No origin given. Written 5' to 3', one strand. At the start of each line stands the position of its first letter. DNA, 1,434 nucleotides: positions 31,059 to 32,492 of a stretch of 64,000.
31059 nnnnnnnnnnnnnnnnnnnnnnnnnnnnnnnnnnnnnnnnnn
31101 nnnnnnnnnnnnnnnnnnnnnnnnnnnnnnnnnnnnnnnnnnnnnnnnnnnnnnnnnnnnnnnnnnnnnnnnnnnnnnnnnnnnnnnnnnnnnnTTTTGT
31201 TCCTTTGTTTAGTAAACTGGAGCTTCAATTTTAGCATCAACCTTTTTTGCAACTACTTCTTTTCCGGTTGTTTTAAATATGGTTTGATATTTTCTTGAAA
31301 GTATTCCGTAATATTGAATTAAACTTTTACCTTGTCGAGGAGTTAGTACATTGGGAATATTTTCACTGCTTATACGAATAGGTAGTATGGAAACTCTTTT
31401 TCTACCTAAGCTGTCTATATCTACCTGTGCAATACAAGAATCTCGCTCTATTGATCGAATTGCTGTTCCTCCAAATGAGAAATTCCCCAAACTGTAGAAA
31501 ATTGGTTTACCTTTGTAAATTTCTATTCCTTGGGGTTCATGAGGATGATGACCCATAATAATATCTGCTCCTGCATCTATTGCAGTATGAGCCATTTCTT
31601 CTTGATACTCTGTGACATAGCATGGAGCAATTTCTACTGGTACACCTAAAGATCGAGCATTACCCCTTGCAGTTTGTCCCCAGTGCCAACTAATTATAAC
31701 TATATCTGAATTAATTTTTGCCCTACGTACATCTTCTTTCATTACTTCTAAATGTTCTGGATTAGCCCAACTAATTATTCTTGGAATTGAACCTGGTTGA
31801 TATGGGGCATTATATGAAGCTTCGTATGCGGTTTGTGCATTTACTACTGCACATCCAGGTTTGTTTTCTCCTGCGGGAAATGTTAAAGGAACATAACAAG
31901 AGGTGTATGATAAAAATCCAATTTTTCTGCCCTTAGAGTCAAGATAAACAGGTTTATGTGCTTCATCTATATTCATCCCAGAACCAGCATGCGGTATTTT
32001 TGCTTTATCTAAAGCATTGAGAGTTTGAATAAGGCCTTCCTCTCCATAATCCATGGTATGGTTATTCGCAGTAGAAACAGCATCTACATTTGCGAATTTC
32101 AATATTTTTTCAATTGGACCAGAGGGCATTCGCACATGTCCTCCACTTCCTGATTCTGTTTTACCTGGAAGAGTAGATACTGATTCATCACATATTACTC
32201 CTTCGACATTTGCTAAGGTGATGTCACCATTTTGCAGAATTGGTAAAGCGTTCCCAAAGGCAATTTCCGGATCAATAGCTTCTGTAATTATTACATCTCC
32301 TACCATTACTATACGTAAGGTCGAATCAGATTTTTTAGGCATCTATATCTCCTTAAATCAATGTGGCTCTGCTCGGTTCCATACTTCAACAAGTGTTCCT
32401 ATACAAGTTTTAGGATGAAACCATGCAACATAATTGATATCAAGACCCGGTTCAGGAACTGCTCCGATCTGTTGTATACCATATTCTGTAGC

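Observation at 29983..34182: Five-gene operon MBL-VOC-CapA-ComA-DinB: possible non-canonical phosphosulfolactate/sulfolactate module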

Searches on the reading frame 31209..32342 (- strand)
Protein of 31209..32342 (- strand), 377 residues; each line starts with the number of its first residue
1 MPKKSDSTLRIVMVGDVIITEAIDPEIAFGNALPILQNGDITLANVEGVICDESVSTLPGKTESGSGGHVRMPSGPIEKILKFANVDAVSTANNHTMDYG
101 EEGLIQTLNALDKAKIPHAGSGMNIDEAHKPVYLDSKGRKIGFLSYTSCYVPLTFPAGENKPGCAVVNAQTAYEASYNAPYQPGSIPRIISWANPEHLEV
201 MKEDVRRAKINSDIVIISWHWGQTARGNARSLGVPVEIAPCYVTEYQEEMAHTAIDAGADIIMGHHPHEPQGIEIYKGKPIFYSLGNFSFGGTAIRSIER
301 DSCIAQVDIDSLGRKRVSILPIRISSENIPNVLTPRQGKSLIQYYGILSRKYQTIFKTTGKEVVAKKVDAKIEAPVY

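Call 3: search_protein_families(library=pfam, proteins=[window:31209-32342:-], max_evalue=0.01)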
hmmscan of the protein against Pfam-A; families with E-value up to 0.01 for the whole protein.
window:31209-32342:- (377 aa): 1 family
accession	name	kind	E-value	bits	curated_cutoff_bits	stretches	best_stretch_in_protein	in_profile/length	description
PF09587.15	PGA_cap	-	3.9e-62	210.5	27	1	11-290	2-253/255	Bacterial capsule synthesis protein PGA_cap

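Call 4: search_protein_families(library=ncbifam, proteins=[window:31209-32342:-], max_evalue=0.01)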
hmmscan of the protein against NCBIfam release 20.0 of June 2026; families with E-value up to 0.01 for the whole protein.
window:31209-32342:- (377 aa): 1 family
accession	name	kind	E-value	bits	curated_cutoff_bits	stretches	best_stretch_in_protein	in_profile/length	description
NF038314.1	epimerase_MslH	equivalog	2.7e-29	101.9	700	2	187-288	226-315/439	lasso peptide C-terminal Trp epimerase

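Call 20: find_homologous_proteins(query=window:31209-32342:-, max_evalue=1e-20)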
Query window:31209-32342:- (377 aa): 3839 proteins with E <= 1e-20 among 8000 candidates; the best 120 are listed.
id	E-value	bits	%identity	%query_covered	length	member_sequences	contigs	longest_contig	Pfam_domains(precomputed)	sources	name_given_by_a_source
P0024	1.3e-240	815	94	100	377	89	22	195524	PF09587.16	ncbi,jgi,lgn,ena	ncbi:MAG: CapA family protein [Dehalococcoidia bacterium]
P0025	9.8e-170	582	70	92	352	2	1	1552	PF09587.16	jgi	-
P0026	3.9e-120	419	52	96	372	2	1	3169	PF09587.16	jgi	-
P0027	3.2e-114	400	51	97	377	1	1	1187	PF09587.16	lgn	-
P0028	3.6e-112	393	50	95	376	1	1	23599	PF09587.16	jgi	-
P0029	1.1e-97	345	50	89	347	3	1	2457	PF09587.16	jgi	-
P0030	9.2e-95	336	46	95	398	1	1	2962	PF09587.16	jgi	-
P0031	7.2e-93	329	46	93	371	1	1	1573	PF09587.16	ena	-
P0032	3.8e-79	284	41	94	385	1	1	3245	PF09587.16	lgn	-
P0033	1.6e-78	282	44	92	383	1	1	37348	PF09587.16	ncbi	ncbi:CapA family protein [Chloroflexota bacterium]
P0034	3.1e-77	278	42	95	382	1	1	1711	PF09587.16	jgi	jgi:poly-gamma-glutamate capsule biosynthesis protein CapA/YwtB (metallophosphatase superfamily)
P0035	1.8e-76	275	42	95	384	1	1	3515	PF09587.16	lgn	-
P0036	4.0e-76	274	40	95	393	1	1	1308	PF09587.16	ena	-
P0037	1.0e-71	260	51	67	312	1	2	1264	PF09587.16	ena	-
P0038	1.3e-67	246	41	88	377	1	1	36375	PF09587.16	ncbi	ncbi:CapA family protein [Chloroflexota bacterium]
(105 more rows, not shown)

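Call 21: find_encoding_contigs(protein=P0028, flank=10000, max_places=2)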
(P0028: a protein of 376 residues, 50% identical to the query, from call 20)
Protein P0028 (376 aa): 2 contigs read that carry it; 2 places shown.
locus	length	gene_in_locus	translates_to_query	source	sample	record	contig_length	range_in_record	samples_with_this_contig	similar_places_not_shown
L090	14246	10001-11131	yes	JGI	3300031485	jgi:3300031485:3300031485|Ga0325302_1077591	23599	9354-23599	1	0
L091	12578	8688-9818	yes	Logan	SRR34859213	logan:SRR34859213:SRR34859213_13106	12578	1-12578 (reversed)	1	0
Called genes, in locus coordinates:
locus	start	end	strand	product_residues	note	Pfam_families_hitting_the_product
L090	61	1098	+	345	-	PF03401:TctC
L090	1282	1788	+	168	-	PF07331:TctB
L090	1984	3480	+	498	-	PF01970:TctA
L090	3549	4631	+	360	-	PF02746:MR_MLE_N, PF13378:MR_MLE_C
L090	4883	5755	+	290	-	PF13714:PEP_mutase, PF00463:ICL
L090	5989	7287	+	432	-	PF00330:Aconitase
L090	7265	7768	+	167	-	PF00694:Aconitase_C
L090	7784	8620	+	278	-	-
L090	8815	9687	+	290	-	PF04909:Amidohydro_2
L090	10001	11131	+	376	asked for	PF09587:PGA_cap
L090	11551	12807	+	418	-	PF00682:HMGL-like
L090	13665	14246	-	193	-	?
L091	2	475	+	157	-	?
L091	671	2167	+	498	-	PF01970:TctA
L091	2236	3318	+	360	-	PF02746:MR_MLE_N, PF13378:MR_MLE_C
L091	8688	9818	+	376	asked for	PF09587:PGA_cap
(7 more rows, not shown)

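Call 22: find_encoding_contigs(protein=P0033, flank=10000, max_places=2)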
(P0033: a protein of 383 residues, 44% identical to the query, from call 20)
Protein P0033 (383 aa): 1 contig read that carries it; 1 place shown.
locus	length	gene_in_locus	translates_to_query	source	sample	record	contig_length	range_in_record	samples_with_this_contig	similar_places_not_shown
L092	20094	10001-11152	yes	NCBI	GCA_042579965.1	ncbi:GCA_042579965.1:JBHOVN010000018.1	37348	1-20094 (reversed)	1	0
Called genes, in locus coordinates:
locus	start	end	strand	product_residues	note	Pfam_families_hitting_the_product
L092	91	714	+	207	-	PF23023:Anti-Pycsar_Apyc1 (weak), PF00753:Lactamase_B, PF12706:Lactamase_B_2 (faint)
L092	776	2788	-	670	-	PF03030:H_PPase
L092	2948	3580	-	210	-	-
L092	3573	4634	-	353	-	PF17792:ThiD2, PF02581:TMP-TENI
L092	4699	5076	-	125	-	PF08378:NERD, PF02021:UPF0102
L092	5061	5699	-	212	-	PF01351:RNase_HII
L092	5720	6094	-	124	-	PF11756:YgbA_NO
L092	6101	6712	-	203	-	PF02223:Thymidylate_kin, PF13521:AAA_28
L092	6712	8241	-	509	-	PF19568:Spore_III_AA, PF00004:AAA (weak), PF03266:NTPase_1 (faint), PF13604:AAA_30 (weak), PF25516:PTPase, PF01424:R3H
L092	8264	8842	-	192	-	PF01174:SNO, PF03575:Peptidase_S51 (weak), PF07685:GATase_3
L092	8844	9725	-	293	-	PF01680:SOR_SNZ, PF05690:ThiG (weak)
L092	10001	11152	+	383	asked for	PF09587:PGA_cap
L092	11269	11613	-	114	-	-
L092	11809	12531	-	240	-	PF02527:GidB, PF13847:Methyltransf_31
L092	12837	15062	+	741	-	PF13510:Fer2_4, PF10588:NADH-G_4Fe-4S_3 (weak), PF10588:NADH-G_4Fe-4S_3 (weak), PF12838:Fer4_7, PF22117:Fer4_Nqo3, PF14691:Fer4_20, PF07992:Pyr_redox_2, PF13450:NAD_binding_8, +10 more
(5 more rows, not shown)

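Call 23: find_encoding_contigs(protein=P0038, flank=10000, max_places=2)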
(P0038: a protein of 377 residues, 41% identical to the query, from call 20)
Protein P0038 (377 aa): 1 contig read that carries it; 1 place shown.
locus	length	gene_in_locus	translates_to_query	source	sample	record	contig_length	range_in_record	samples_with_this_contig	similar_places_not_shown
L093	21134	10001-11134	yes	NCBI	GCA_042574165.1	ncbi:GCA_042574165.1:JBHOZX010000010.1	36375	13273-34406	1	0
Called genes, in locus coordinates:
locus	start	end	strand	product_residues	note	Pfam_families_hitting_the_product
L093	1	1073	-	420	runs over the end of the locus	PF07690:MFS_1, PF12832:MFS_1_like (weak), PF06779:MFS_4, PF07690:MFS_1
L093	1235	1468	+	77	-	-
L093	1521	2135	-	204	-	PF01613:Flavin_Reduct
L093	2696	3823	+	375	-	PF16868:NMT1_3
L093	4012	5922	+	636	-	PF06808:DctM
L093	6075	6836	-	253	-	PF02627:CMD (faint)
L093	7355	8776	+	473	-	PF03972:MmgE_PrpD_N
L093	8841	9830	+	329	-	PF01073:3Beta_HSD, PF01370:Epimerase, PF02719:Polysacc_synt_2, PF04321:RmlD_sub_bind, PF07993:NAD_binding_4, PF08659:KR, PF13460:NAD_binding_10 (faint), PF16363:GDP_Man_Dehyd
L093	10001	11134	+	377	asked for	PF09587:PGA_cap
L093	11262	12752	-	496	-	PF00496:SBP_bac_5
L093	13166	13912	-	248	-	PF00106:adh_short, PF08659:KR, PF13561:adh_short_C2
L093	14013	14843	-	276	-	PF12911:OppC_N, PF00528:BPD_transp_1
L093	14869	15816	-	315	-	PF19300:BPD_transp_1_N, PF00528:BPD_transp_1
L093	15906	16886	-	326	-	PF00005:ABC_tran, PF02463:SMC_N (faint), PF13304:AAA_21, PF08352:oligo_HPY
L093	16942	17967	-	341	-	PF00005:ABC_tran, PF08352:oligo_HPY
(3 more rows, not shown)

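Call 24: search_solved_structures(query=window:31209-32342:-, max_evalue=0.001, show_alignments=1)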
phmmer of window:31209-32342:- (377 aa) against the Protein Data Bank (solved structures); distinct sequences matched with E-value up to 0.001: 3.
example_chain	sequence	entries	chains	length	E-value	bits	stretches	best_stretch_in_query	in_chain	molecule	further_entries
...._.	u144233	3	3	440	4.5e-24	88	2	9-154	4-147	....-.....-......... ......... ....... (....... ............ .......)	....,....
8gqb_A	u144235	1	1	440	1.4e-23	86.4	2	34-154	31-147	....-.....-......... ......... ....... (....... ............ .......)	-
8ith_A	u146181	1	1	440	3.5e-23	85.1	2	9-154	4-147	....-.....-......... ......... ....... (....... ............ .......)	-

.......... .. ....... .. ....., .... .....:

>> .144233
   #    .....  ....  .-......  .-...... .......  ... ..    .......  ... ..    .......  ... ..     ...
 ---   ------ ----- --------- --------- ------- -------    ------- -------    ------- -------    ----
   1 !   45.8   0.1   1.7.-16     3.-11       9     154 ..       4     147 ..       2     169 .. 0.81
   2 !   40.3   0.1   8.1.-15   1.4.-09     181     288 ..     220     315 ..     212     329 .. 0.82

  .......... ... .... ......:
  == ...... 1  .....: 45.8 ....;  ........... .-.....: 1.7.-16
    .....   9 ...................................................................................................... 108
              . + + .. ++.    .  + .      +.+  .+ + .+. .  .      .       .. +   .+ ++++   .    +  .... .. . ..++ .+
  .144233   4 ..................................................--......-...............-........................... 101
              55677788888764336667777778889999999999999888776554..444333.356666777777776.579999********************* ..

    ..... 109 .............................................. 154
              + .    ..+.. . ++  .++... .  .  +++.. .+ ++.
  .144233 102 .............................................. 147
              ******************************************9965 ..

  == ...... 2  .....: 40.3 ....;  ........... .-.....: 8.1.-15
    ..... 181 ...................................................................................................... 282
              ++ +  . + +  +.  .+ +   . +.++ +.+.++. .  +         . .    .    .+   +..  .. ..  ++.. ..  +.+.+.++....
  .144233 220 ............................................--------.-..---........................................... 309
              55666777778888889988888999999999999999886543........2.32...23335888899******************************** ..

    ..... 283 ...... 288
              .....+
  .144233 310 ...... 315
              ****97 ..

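Call 29: find_encoding_contigs(protein=P0026, flank=5000, max_places=3)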
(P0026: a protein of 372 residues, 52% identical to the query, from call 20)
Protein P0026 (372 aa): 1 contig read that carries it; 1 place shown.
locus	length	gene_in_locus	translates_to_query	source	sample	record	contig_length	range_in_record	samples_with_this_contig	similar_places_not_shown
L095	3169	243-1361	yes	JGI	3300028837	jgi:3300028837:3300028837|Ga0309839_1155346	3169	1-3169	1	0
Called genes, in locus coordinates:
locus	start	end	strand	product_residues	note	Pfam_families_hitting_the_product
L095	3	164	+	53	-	?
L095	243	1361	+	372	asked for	PF09587:PGA_cap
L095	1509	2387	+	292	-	PF03972:MmgE_PrpD_N, PF19305:MmgE_PrpD_C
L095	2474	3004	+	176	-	PF01019:G_glu_transpept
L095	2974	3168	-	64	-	?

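Call 30: find_encoding_contigs(protein=P0025, flank=5000, max_places=3)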
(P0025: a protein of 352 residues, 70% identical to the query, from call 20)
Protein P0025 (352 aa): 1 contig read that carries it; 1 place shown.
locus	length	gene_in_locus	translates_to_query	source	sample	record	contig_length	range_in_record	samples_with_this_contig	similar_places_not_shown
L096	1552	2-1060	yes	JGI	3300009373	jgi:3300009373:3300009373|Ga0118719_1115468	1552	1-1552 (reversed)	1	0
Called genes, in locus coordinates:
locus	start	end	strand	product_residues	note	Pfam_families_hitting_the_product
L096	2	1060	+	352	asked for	PF09587:PGA_cap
